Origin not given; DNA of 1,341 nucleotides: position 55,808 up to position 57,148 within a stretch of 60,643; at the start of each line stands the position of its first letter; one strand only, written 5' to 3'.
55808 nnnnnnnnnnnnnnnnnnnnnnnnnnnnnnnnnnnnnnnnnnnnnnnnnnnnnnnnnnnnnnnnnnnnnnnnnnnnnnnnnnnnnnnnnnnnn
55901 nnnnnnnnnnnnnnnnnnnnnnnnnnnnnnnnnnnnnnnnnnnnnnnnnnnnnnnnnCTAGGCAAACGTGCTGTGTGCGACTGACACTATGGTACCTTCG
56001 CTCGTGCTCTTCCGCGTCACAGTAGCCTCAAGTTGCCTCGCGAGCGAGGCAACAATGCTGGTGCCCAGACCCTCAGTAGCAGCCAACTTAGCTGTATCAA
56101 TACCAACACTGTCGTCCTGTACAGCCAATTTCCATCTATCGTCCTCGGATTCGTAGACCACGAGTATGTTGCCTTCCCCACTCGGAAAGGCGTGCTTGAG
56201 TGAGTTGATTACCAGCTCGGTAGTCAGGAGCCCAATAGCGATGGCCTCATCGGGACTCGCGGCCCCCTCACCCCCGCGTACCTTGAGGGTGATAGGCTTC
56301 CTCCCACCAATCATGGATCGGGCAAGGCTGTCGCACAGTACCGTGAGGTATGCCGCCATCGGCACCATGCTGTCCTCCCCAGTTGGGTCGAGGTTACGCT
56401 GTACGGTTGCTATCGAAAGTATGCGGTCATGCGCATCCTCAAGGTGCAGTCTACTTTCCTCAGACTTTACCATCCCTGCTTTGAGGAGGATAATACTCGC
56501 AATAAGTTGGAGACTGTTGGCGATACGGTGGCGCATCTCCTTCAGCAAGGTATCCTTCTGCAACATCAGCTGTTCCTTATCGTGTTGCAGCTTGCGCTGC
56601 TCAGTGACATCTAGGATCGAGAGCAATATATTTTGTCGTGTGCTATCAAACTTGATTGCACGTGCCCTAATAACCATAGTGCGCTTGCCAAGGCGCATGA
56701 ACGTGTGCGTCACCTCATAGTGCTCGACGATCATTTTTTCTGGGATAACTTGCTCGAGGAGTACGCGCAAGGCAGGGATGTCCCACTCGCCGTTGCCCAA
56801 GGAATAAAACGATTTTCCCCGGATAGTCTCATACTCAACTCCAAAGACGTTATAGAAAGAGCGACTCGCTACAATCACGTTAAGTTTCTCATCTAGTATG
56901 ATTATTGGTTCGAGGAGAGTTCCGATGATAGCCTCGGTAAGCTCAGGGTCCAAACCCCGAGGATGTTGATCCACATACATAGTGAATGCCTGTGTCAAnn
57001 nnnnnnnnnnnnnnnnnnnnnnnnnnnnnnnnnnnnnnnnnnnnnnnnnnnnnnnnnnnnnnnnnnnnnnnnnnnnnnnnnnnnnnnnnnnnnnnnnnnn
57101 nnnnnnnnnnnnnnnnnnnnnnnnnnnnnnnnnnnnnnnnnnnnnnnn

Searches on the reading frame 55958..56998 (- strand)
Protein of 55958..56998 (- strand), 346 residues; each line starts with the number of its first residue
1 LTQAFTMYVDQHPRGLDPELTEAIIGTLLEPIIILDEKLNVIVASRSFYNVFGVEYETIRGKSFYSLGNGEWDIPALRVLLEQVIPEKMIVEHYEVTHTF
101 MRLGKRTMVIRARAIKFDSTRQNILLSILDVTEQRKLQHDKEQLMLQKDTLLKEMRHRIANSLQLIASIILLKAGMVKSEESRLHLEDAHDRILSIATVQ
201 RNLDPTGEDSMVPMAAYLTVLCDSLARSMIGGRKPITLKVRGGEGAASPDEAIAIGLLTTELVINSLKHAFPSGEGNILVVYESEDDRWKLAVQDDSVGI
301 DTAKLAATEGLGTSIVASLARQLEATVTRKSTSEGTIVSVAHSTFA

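Call 43: search_protein_families(library=pfam, max_evalue=0.001, proteins=[window:55958-56998:-])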
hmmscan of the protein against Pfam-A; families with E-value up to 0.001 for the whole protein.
window:55958-56998:- (346 aa): 5 families
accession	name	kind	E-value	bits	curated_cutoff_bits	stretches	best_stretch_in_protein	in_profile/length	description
PF07568.18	HisKA_2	-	2.1e-16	60.2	22.3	1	154-228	1-75/76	Histidine kinase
PF02518.31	HATPase_c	-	2e-08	35.1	26.4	1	254-340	5-105/111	Histidine kinase-, DNA gyrase B-, and HSP90-like ATPase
PF08448.16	PAS_4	-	3.6e-06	27.6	23.1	1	30-135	6-109/110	PAS fold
PF13581.12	HATPase_c_2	-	1.3e-05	25.7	27.4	1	248-339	25-124/127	Histidine kinase-like ATPase domain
PF13426.13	PAS_9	-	6.7e-05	23.5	27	1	30-133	2-103/103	PAS domain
